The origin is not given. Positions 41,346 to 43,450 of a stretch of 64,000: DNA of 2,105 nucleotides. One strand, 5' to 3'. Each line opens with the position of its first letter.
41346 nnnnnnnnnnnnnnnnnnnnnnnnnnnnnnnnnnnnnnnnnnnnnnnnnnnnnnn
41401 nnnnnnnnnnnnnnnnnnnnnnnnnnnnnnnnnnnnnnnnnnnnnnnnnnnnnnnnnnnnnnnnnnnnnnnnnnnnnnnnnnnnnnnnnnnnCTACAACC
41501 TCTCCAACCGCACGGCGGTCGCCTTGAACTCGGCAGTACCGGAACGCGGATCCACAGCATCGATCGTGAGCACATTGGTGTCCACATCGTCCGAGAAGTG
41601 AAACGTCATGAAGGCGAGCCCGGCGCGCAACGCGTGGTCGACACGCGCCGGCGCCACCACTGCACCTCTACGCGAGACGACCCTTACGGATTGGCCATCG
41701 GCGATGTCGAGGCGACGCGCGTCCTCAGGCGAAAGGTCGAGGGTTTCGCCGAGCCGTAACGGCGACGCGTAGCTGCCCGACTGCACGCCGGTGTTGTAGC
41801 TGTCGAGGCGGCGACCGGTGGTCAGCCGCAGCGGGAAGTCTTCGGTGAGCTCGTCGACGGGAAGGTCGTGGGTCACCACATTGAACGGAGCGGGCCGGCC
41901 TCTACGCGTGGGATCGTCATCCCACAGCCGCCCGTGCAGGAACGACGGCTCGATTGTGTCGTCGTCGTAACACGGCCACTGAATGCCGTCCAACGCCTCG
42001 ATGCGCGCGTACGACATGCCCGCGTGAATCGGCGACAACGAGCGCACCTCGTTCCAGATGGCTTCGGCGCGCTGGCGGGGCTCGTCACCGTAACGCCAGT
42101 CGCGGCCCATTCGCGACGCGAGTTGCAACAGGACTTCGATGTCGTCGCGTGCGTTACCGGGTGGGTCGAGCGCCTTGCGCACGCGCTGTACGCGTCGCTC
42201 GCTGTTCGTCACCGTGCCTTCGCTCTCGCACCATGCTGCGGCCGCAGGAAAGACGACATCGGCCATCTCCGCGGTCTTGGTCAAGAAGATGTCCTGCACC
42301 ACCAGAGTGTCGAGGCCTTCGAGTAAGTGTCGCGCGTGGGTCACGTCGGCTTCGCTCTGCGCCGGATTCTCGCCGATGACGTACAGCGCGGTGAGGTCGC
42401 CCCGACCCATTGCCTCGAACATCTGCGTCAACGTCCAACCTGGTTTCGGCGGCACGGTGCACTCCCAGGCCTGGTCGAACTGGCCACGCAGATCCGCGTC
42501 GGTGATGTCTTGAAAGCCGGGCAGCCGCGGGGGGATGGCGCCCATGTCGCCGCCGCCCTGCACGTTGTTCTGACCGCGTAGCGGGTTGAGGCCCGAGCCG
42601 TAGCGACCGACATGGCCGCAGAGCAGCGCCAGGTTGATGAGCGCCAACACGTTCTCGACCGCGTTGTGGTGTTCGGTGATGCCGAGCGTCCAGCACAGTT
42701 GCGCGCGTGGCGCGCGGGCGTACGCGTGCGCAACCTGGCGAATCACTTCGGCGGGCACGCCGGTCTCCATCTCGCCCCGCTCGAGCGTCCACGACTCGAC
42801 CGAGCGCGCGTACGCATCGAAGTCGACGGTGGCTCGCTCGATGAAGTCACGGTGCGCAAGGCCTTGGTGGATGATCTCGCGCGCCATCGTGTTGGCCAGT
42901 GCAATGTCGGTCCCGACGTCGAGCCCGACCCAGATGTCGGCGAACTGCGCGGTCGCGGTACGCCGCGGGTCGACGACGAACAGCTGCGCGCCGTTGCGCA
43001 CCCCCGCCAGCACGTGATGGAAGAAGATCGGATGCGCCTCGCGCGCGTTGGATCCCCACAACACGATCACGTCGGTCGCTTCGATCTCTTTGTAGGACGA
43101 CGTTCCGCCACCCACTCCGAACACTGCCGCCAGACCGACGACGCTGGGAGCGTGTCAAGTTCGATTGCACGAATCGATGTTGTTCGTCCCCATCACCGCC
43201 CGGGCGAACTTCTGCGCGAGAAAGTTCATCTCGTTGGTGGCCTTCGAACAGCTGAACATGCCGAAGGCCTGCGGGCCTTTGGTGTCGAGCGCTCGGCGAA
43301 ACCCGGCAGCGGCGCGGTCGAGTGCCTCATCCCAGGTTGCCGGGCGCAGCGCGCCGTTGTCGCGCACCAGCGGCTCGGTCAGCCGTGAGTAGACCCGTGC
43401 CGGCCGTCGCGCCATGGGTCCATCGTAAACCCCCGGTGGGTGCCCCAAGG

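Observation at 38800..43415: Formate dehydrogenase alpha subunit split at the Fe4S4/MopB junction and encoded in permuted order around a NuoE-NuoF fusion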

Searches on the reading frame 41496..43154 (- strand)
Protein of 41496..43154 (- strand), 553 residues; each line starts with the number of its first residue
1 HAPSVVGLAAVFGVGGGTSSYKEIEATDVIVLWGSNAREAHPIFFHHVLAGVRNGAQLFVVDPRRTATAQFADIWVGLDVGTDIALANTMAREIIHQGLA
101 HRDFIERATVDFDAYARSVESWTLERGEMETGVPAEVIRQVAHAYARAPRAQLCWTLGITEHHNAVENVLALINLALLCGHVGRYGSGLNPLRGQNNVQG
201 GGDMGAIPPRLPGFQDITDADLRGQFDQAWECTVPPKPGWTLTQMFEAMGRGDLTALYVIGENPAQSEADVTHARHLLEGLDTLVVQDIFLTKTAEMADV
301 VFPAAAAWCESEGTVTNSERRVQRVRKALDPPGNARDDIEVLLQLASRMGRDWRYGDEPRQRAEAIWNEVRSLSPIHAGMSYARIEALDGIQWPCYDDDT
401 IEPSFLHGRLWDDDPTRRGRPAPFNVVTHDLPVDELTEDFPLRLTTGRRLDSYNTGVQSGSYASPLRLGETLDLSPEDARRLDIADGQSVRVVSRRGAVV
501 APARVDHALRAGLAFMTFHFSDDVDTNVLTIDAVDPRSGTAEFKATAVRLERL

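Call 33: search_protein_representatives(protein=window:41496-43154:-)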
Query: 553 residues. Proteins with E-value up to 0.001 (for the whole library): 19898; up to 1e-10: 8985; up to 1e-30: 1779. The best 150 are listed.
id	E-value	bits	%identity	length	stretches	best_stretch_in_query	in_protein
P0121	2.1e-213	726.2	64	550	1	11-553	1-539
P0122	1.3e-180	618.0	74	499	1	11-383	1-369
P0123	2.4e-169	580.8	50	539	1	10-552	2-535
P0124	5.1e-158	543.4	69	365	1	11-385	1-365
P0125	2.6e-143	494.9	69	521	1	90-433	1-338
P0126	4.3e-134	464.4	68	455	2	113-427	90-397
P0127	2.3e-124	432.3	42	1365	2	222-553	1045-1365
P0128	8.8e-124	430.4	44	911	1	1-552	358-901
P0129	5.9e-123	427.7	72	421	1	90-354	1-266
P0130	4.2e-120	418.2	68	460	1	1-280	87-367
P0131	1.0e-119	417.0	69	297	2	6-194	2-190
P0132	3.2e-118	412.0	64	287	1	59-342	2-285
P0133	4.0e-118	411.7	43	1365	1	1-551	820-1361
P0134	1.6e-116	406.4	74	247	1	25-264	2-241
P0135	3.0e-116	405.5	41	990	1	1-553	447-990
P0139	5.2e-115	401.4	42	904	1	1-550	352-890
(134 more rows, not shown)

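Call 46: find_encoding_contigs(protein=P0128, flank=6000, max_places=2)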
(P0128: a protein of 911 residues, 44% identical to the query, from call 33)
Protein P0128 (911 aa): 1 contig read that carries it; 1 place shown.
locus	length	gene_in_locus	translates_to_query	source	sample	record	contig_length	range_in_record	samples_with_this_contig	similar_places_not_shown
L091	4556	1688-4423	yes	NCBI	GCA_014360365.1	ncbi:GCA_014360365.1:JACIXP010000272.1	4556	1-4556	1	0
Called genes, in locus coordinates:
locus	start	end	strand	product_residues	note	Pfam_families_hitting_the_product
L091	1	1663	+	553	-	PF10589:NADH_4Fe-4S, PF14691:Fer4_20, PF00070:Pyr_redox (faint), PF00890:FAD_binding_2 (faint), PF01266:DAO (faint), PF07992:Pyr_redox_2, PF13450:NAD_binding_8, PF13738:Pyr_redox_3 (weak), +2 more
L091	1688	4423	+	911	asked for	PF13510:Fer2_4, PF10588:NADH-G_4Fe-4S_3, PF22117:Fer4_Nqo3 (weak), PF12838:Fer4_7 (weak), PF13183:Fer4_8 (weak), PF04879:Molybdop_Fe4S4, PF00384:Molybdopterin, PF01568:Molydop_binding, +2 more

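Call 47: find_encoding_contigs(protein=P0139, flank=6000, max_places=2)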
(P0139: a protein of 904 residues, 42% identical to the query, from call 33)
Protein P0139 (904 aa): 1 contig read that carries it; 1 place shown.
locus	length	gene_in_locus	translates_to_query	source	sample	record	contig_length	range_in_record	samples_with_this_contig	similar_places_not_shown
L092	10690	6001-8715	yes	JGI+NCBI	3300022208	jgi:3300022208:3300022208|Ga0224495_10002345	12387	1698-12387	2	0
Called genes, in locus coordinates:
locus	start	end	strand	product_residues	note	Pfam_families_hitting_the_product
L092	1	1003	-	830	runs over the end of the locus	PF18998:Flg_new_2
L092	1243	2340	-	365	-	PF04055:Radical_SAM, PF06969:HemN_C (weak)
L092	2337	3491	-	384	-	PF01702:TGT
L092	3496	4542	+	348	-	PF00072:Response_reg, PF13581:HATPase_c_2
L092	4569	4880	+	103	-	PF01257:2Fe-2S_thioredx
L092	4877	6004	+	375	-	PF01512:Complex1_51K, PF10531:SLBB (weak), PF10589:NADH_4Fe-4S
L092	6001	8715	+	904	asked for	PF00111:Fer2, PF13510:Fer2_4, PF22117:Fer4_Nqo3, PF12838:Fer4_7 (weak), PF04879:Molybdop_Fe4S4, PF00384:Molybdopterin, PF01568:Molydop_binding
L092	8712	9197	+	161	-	PF05163:DinB, PF12867:DinB_2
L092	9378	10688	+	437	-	?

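Call 64: find_encoding_contigs(protein=P0123, flank=7000, max_places=3)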
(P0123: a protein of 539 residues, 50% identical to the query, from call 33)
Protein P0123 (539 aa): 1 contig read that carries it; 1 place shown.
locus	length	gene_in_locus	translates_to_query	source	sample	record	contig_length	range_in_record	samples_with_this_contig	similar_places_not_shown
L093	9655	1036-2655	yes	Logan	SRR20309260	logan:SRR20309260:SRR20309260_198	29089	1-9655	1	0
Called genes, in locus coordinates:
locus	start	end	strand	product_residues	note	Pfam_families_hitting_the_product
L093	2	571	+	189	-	?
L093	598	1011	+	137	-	PF04879:Molybdop_Fe4S4, PF00384:Molybdopterin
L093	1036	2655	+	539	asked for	PF00384:Molybdopterin, PF01568:Molydop_binding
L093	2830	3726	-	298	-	PF00126:HTH_1, PF13556:HTH_30 (weak), PF03466:LysR_substrate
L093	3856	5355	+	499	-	PF00890:FAD_binding_2, PF01266:DAO, PF03486:HI0933_like (faint), PF12831:FAD_oxidored (weak)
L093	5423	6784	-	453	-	PF00939:Na_sulph_symp, PF03600:CitMHS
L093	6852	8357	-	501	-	PF01970:TctA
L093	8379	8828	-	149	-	PF07331:TctB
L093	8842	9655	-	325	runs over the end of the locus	PF03401:TctC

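Call 67: find_homologous_proteins(query=L093:598-1008:+, max_evalue=1e-10)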
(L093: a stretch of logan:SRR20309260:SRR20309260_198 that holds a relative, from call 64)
Query L093:598-1008:+ (137 aa): 1729 proteins with E <= 1e-10 among 1735 candidates; the best 120 are listed.
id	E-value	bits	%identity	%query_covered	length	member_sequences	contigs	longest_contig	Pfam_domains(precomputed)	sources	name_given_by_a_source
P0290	3.5e-87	308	97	100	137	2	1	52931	PF00384.28,PF04879.22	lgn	-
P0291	3.7e-81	288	91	100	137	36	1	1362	PF00384.28,PF04879.22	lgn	-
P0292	2.1e-80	286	94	96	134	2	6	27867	PF00384.28,PF04879.22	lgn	-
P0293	9.7e-80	284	90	100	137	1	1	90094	PF00384.28,PF04879.22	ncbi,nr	ncbi:molybdopterin-dependent oxidoreductase [Bacillus sp. ISL-41]|nr:molybdopterin-dependent oxidore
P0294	1.0e-78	280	88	100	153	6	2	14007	PF00384.28,PF04879.22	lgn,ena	-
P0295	4.0e-75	269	84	100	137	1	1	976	PF00384.28,PF04879.22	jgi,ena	-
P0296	1.2e-74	267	85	100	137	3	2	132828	PF00384.28,PF04879.22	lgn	-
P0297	3.9e-74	265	83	100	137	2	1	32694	PF00384.28,PF04879.22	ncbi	-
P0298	1.9e-73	263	84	98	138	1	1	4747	PF00384.28,PF04879.22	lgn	-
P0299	1.0e-72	261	82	100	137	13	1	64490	PF00384.28,PF04879.22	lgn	-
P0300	7.0e-72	258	84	95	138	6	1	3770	PF00384.28,PF04879.22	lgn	-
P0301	1.5e-70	254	78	100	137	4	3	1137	PF00384.28,PF04879.22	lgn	-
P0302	1.6e-70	254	81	100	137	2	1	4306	PF00384.28,PF04879.22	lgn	-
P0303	2.7e-68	246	78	100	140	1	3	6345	PF00384.28,PF04879.22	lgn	-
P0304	2.9e-68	246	76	100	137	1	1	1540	PF00384.28,PF04879.22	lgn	-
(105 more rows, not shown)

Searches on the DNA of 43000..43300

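Call 9: search_rna_families(source=window, start=43000, end=43300, threshold=evalue, max_evalue=10)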
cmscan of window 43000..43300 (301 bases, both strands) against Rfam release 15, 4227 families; matches with E-value up to 10: 1.
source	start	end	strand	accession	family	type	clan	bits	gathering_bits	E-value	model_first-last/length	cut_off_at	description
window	43099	43160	-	RF01989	SECIS_3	Cis-reg;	-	14.4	63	2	1-59/59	no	Selenocysteine insertion sequence 3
